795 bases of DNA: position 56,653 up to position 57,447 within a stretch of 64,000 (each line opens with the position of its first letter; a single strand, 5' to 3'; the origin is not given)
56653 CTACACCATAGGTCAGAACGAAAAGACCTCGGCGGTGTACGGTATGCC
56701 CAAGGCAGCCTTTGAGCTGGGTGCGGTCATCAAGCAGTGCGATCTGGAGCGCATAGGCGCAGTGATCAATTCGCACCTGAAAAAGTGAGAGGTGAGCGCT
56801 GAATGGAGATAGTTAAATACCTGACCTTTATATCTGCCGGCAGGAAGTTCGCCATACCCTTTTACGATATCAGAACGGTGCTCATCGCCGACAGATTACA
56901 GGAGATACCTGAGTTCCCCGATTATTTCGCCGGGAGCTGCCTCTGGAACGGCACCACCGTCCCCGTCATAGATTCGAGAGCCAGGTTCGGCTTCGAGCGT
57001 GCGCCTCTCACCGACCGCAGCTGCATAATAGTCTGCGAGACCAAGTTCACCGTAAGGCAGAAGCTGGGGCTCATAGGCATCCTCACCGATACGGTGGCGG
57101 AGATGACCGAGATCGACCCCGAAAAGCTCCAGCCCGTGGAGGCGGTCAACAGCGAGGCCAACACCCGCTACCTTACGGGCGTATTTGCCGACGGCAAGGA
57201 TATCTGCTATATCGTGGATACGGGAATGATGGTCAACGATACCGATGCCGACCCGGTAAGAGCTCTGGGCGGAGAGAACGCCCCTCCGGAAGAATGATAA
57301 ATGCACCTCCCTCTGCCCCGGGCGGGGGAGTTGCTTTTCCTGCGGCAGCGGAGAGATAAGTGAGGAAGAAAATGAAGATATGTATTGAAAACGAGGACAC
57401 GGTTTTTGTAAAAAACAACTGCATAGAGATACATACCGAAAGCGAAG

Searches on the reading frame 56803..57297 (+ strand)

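Call 40: search_protein_families(library=pfam, proteins=[window:56803-57297:+])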
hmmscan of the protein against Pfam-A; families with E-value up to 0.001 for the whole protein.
window:56803-57297:+ (164 aa): 1 family
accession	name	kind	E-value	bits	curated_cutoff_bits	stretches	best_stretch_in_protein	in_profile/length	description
PF01584.24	CheW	-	3.5e-23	82.2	23.5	1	5-146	1-136/138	CheW-like domain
